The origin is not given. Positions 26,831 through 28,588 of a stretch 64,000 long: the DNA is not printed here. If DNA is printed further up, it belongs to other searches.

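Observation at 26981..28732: HigB toxin paired with a giant HigA-HTH protein ending in a Swt1-like HEPN (Rx4H) domain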

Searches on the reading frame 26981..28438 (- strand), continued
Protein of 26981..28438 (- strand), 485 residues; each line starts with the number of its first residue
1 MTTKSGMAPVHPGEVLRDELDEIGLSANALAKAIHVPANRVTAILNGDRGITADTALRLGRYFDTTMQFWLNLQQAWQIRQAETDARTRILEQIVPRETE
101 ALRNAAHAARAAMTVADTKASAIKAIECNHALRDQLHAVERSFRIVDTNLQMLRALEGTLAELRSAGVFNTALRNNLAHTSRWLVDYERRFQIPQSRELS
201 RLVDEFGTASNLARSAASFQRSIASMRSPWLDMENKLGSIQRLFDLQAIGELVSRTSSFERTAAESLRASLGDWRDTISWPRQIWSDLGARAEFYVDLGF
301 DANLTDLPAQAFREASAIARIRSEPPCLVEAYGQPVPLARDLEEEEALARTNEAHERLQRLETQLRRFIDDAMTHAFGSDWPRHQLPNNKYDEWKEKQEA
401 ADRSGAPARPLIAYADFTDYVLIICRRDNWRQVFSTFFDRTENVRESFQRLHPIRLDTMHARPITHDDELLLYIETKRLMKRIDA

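Call 60: find_encoding_contigs(protein=P0043, flank=3000, max_places=3)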
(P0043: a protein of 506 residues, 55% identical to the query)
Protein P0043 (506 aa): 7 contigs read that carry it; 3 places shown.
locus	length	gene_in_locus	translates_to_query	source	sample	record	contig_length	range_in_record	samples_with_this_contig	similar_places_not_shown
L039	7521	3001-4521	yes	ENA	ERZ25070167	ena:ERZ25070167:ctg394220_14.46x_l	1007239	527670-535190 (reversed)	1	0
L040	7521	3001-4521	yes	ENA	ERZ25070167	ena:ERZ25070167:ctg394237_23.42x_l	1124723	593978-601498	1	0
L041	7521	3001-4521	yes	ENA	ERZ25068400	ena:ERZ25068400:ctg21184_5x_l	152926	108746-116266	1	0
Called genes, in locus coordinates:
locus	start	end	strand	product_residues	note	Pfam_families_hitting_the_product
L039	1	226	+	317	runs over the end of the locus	PF00586:AIRS, PF02769:AIRS_C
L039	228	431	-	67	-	PF03884:YacG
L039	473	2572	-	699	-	PF04455:Saccharop_dh_N, PF21571:ArgZ-like_C_1st, PF21570:ArgZ-like_C_2nd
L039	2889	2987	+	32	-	-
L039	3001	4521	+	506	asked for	PF01381:HTH_3 (weak), PF18731:HEPN_Swt1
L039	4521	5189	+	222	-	PF08241:Methyltransf_11 (weak)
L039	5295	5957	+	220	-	PF03446:NAD_binding_2 (faint), PF03807:F420_oxidored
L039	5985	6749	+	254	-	PF01996:F420_ligase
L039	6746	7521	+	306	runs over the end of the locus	PF01933:CofD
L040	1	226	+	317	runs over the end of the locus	PF00586:AIRS, PF02769:AIRS_C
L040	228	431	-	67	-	PF03884:YacG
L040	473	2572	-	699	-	PF04455:Saccharop_dh_N, PF21571:ArgZ-like_C_1st, PF21570:ArgZ-like_C_2nd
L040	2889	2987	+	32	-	-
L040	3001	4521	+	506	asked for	PF01381:HTH_3 (weak), PF18731:HEPN_Swt1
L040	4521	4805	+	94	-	-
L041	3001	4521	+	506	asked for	PF01381:HTH_3 (weak), PF18731:HEPN_Swt1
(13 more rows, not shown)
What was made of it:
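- Tried and rejected: I first read a 32-aa gene call as HigB decay (call 60).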

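Call 62: search_protein_families(library=ncbifam, proteins=[P0073, P0096, P0070, P0063, P0044, P0093], max_evalue=0.1)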
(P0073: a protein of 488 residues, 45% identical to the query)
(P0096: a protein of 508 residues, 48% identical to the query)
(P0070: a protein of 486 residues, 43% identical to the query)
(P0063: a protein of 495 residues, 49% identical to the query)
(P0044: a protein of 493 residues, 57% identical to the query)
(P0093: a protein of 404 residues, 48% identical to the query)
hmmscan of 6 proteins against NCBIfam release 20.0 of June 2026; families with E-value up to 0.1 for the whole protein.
P0073 (488 aa): 1 family
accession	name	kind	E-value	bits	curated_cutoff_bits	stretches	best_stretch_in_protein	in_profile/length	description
TIGR02607.1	antidote_HigA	equivalog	9.5e-23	79.8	47.7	1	3-82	1-80/81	HigA family addiction module antitoxin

P0096 (508 aa): 0 families

P0070 (486 aa): 4 families
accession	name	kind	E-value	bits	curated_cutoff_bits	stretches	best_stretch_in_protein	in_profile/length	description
TIGR02607.1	antidote_HigA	equivalog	1.6e-24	85.5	47.7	1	9-83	4-79/81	HigA family addiction module antitoxin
NF053863.1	DS11_antiphage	equivalog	0.012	14.7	260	1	401-463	228-288/305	CBS domain-containing anti-phage protein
TIGR04111.1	BcepMu_gp16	hypoth_equivalog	0.017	15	34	1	16-49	5-38/55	phage-associated protein, BcepMu gp16 family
NF047463.1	CllEntPrLepto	equivalog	0.03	13.8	400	1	199-282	163-242/250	mammalian cell entry protein Mce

P0063 (495 aa): 3 families
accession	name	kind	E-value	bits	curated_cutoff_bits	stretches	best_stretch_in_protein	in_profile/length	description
TIGR02607.1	antidote_HigA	equivalog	1.2e-28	98.8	47.7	1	8-85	2-80/81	HigA family addiction module antitoxin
TIGR04111.1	BcepMu_gp16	hypoth_equivalog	0.012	15.5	34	1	16-50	4-38/55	phage-associated protein, BcepMu gp16 family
TIGR03070.1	couple_hipB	subfamily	0.023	14.6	71.65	1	15-66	5-56/58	type II toxin-antitoxin system Y4mF family antitoxin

P0044 (493 aa): 1 family
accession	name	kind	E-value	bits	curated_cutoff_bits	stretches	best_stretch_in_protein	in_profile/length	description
TIGR02607.1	antidote_HigA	equivalog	3.2e-25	87.8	47.7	1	7-83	2-79/81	HigA family addiction module antitoxin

P0093 (404 aa): 0 families

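Call 64: find_encoding_contigs(protein=P0096, flank=3000, max_places=4)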
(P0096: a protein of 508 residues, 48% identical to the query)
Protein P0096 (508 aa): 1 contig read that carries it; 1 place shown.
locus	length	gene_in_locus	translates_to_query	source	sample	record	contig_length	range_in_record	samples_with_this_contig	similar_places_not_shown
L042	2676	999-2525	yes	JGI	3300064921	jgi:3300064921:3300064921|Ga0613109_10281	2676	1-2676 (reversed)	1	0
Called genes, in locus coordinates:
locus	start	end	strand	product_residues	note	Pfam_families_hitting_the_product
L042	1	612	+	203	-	?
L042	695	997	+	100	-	PF05973:Gp49 (weak)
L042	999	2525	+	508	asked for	PF18731:HEPN_Swt1 (weak)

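Call 71: search_dna_similar(query=window:26981-28156:-, collection=plasmids, mode=protein, max_rows=25)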
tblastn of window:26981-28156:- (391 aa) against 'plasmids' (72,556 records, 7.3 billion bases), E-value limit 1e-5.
Records with a match: 19; places in all: 19; records where one place covers at least 80% of the query: 6.
Best place of each record, by identity: <60% 19.
By first word of the organism name: Pseudosulfitobacter 3; Rhizobium 2; Agrobacterium 2; Sphingobium 2; Qipengyuania 2; Aureimonas 1; Marinibacterium 1; Sulfitobacter 1; Erythrobacteraceae 1; Sphingomonas 1; and 3 more.
By predicted mobility (MOB-suite, as given by PLSDB): non-mobilizable 7; conjugative 7; mobilizable 5.
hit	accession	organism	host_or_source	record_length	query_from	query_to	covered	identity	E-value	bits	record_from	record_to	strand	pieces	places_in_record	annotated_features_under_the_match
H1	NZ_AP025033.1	Aureimonas sp. SA4125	-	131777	62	389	84%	42.8%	7e-63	225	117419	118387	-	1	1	Swt1 family HEPN domain-containing protein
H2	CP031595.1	Marinibacterium anthonyi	Isolate culture,marine surface water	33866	34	387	91%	38.4%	8e-57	207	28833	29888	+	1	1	hypothetical protein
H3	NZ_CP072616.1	Sulfitobacter sp. CB2047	-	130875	60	389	84%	36.8%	5e-54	199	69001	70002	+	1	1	Swt1 family HEPN domain-containing protein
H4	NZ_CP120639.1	Rhizobium sp. 32-5/1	Vicia cracca,cell cilture,root nodule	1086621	59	389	83%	36.9%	4e-35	175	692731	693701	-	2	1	record has no annotation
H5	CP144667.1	Agrobacterium tumefaciens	Sedum,cell culture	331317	81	389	79%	38.2%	1e-49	187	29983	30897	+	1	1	Swt1 family HEPN domain-containing protein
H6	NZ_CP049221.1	Agrobacterium tumefaciens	Clematis,cell culture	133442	94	389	76%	39.9%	8e-51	190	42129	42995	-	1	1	hypothetical protein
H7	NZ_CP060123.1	Sphingobium yanoikuyae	Cell culture,soil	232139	56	387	85%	27.6%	8e-18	93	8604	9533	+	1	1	Swt1 family HEPN domain-containing protein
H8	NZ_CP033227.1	Sphingobium yanoikuyae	Mixed culture,wastewater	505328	56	387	85%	27.6%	8e-18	93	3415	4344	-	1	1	Swt1 family HEPN domain-containing protein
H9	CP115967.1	Erythrobacteraceae bacterium WH01K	-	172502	78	385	79%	26.5%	4e-15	85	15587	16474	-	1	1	Swt1 family HEPN domain-containing protein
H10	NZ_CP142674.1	Qipengyuania sp. HL-TH1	single cell,seawater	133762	122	385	68%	28.2%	1e-14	83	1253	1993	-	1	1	Swt1 family HEPN domain-containing protein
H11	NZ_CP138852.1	Qipengyuania sp. HL-TH1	single cell,seawater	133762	122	385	68%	28.2%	1e-14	83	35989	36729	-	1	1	Swt1 family HEPN domain-containing protein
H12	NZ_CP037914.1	Sphingomonas sp. AAP5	water column of an alpine lake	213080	126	389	68%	24.9%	2e-8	64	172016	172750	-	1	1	Swt1 family HEPN domain-containing protein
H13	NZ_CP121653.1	Rhizobium sp. CB3171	Calliandra calothyrsus,cell culture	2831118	289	389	26%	57.4%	3e-21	103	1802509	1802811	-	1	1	record has no annotation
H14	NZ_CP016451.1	Sinorhizobium sp. RAC02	Microbial isolate,Algal phycosphere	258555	177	370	50%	27.3%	1e-8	64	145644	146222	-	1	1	Swt1 family HEPN domain-containing protein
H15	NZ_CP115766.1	Paracoccus sp. SCSIO 75233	-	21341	284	389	27%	33.0%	2e-11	74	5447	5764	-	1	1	Swt1 family HEPN domain-containing protein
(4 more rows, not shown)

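Call 72: search_dna_similar(query=window:26981-28156:-, collection=phages, mode=protein, max_rows=15)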
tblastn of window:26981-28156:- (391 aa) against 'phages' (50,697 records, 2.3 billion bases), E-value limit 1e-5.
No match.

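Call 73: get_annotated_region(hit=H1, flank=4000)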
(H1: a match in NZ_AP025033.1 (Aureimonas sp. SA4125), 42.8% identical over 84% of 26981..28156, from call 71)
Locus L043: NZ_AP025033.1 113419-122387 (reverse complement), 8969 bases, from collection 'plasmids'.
description: Aureimonas sp. SA4125 plasmid pSA4125, complete sequence
organism: Aureimonas sp. SA4125 (NCBI taxid 2826993)
taxonomy: Bacteria; Pseudomonadota; Alphaproteobacteria; Hyphomicrobiales; Aurantimonadaceae; Aureimonas; Aureimonas sp. SA4125
host: -; source: -; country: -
typing (MOB-suite, as given by PLSDB): non-mobilizable; mating-pair formation MPF_T
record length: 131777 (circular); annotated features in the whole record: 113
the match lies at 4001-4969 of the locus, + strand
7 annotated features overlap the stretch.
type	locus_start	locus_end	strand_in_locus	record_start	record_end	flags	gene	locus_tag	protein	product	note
CDS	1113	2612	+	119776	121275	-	istA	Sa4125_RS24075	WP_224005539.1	IS21 family transposase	-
CDS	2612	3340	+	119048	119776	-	istB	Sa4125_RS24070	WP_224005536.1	IS21-like element helper ATPase IstB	-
CDS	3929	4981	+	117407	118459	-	-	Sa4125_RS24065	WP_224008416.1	Swt1 family HEPN domain-containing protein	-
CDS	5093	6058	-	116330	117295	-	-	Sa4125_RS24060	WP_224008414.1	sodium-dependent bicarbonate transport family permease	-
CDS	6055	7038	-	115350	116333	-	-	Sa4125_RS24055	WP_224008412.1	TerC family protein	-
CDS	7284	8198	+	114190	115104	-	-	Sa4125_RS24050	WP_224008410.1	hydrogen peroxide-inducible genes activator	-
CDS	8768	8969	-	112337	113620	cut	-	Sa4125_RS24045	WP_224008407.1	IS66 family transposase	-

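Call 74: get_annotated_region(hit=H3, flank=4000)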
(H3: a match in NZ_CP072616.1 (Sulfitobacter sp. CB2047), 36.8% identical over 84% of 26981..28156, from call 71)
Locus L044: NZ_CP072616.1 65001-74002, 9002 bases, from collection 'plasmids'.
description: Sulfitobacter sp. CB2047 plasmid pSpoCB-3, complete sequence
organism: Sulfitobacter sp. CB2047 (NCBI taxid 1525218)
taxonomy: Bacteria; Pseudomonadota; Alphaproteobacteria; Rhodobacterales; Roseobacteraceae; Sulfitobacter; Sulfitobacter sp. CB2047
host: -; source: -; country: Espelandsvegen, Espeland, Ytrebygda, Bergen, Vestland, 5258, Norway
typing (MOB-suite, as given by PLSDB): conjugative; replicon rep_cluster_611; relaxase MOBP; mating-pair formation MPF_T
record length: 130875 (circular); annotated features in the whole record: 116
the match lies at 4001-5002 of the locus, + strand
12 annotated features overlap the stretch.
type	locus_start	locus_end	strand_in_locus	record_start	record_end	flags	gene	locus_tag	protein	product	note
CDS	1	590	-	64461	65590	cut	-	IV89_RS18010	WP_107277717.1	IS3 family transposase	-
CDS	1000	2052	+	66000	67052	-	-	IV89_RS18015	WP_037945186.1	hypothetical protein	-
CDS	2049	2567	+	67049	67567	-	-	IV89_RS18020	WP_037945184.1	GIY-YIG nuclease family protein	-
CDS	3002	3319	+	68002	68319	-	-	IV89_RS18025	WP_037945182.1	type II toxin-antitoxin system MqsR family toxin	-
CDS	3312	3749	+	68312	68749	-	-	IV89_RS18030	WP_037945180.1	type II toxin-antitoxin system MqsA family antitoxin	-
CDS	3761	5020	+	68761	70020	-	-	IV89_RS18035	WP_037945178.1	Swt1 family HEPN domain-containing protein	-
CDS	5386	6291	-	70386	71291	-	-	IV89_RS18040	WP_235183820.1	hypothetical protein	-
CDS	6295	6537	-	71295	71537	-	-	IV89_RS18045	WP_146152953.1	hypothetical protein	-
CDS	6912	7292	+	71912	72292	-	-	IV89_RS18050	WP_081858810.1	mCpol domain-containing protein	-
CDS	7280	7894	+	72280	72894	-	-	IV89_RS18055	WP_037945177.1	hypothetical protein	-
CDS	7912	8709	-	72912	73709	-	-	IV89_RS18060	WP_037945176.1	hypothetical protein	-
CDS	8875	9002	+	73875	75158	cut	-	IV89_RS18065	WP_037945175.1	cyclic GMP-AMP synthase DncV-like nucleotidyltransferase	-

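Call 75: get_annotated_region(hit=H5, flank=4000)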
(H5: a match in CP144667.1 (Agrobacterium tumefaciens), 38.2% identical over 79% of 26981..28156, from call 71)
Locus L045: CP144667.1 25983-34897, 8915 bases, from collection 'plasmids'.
description: Agrobacterium tumefaciens strain LMG 305 plasmid pAtLMG305, complete sequence
organism: Agrobacterium tumefaciens (NCBI taxid 358)
taxonomy: Bacteria; Pseudomonadota; Alphaproteobacteria; Hyphomicrobiales; Rhizobiaceae; Agrobacterium; Agrobacterium tumefaciens
host: -; source: Sedum,cell culture; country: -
typing (MOB-suite, as given by PLSDB): non-mobilizable; mating-pair formation MPF_T
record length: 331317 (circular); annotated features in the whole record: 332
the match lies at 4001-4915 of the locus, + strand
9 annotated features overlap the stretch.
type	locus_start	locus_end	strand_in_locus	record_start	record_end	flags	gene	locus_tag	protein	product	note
CDS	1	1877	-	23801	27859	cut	-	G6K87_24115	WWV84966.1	hypothetical protein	-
CDS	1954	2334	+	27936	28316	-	-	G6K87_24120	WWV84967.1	DUF2513 domain-containing protein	-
CDS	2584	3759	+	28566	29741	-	-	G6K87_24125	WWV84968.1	hypothetical protein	-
CDS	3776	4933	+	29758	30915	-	-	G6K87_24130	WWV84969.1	Swt1 family HEPN domain-containing protein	-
CDS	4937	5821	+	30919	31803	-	-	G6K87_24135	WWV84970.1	hypothetical protein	-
CDS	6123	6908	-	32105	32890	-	-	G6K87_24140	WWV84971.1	alpha/beta hydrolase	-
CDS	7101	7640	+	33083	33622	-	-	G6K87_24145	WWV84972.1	sigma-70 family RNA polymerase sigma factor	-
CDS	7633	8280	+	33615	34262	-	-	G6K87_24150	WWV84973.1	DUF1109 domain-containing protein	-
CDS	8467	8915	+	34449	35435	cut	-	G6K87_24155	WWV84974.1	alpha/beta hydrolase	-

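Call 76: find_encoding_contigs(protein=P0093, flank=3000, max_places=2)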
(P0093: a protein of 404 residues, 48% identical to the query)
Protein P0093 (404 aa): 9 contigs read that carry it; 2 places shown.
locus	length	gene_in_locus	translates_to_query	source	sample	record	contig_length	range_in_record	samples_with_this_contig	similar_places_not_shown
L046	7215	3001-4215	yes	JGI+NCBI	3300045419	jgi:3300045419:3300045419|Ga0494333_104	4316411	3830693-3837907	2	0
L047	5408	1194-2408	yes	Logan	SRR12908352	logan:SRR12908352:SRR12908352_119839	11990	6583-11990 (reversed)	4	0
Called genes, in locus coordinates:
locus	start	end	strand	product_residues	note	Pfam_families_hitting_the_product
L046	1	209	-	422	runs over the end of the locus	-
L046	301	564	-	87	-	-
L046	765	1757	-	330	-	PF02486:Rep_trans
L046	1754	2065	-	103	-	-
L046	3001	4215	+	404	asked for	-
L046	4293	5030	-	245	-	PF04555:XhoI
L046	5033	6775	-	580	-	PF02384:N6_Mtase (weak), PF07669:Eco57I, PF12950:TaqI_C (weak)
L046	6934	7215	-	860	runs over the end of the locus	PF00082:Peptidase_S8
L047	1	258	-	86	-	?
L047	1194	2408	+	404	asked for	-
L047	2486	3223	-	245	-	PF04555:XhoI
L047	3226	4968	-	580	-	PF02384:N6_Mtase (weak), PF07669:Eco57I, PF12950:TaqI_C (weak)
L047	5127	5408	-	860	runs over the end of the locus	PF00082:Peptidase_S8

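Call 77: find_encoding_contigs(protein=P0097, flank=3000, max_places=2)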
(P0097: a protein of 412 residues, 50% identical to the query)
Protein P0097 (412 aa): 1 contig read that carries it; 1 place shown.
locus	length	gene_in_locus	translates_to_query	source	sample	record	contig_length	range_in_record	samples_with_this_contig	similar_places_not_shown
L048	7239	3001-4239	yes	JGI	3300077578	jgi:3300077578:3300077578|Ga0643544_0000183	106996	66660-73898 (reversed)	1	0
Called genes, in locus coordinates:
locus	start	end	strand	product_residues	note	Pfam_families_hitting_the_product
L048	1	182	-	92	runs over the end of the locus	-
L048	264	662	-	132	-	-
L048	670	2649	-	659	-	PF02534:T4SS-DNA_transf, PF10412:TrwB_AAD_bind, PF12696:TraG-D_C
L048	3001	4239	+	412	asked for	PF18731:HEPN_Swt1 (weak)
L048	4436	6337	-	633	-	PF11843:DUF3363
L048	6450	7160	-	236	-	PF01464:SLT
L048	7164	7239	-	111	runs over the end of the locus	PF05284:DUF736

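Call 78: find_encoding_contigs(protein=P0091, flank=3000, max_places=2)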
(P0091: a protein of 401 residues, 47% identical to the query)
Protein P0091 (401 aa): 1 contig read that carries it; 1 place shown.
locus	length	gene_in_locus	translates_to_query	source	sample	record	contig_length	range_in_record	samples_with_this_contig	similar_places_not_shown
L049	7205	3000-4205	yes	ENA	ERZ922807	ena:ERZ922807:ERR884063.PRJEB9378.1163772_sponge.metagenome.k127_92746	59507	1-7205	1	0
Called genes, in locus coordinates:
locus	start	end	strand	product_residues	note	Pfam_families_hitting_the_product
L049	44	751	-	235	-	PF08401:ArdcN, PF18818:MPTase-PolyVal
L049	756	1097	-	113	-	PF12599:DUF3768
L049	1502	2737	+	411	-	PF02661:Fic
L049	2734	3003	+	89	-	-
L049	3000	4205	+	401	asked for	PF18731:HEPN_Swt1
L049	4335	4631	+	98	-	PF03050:DDE_Tnp_IS66, PF13817:DDE_Tnp_IS66_C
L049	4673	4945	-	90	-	PF13676:TIR_2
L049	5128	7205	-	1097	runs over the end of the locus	PF18731:HEPN_Swt1, PF04465:DUF499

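Call 79: find_encoding_contigs(protein=P0082, flank=3000, max_places=2)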
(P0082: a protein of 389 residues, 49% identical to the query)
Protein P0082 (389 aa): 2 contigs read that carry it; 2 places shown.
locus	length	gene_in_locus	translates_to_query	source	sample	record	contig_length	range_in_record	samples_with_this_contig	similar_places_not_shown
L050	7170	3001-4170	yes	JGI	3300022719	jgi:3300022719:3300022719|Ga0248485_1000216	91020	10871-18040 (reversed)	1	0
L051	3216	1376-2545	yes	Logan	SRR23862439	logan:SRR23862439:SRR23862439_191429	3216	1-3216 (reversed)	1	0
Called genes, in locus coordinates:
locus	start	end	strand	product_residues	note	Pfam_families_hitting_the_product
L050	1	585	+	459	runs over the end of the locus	-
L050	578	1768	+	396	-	PF13560:HTH_31, PF01381:HTH_3, PF06114:Peptidase_M78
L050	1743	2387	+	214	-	PF11848:DUF3368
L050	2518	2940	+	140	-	PF18755:RAMA (weak)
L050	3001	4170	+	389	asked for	-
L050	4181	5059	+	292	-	PF10463:Peptidase_U49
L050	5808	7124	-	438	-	PF04389:Peptidase_M28, PF01546:Peptidase_M20, PF07687:M20_dimer (weak)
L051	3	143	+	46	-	?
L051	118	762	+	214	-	PF11848:DUF3368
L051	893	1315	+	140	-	PF18755:RAMA (weak)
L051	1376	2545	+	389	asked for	-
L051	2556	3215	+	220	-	?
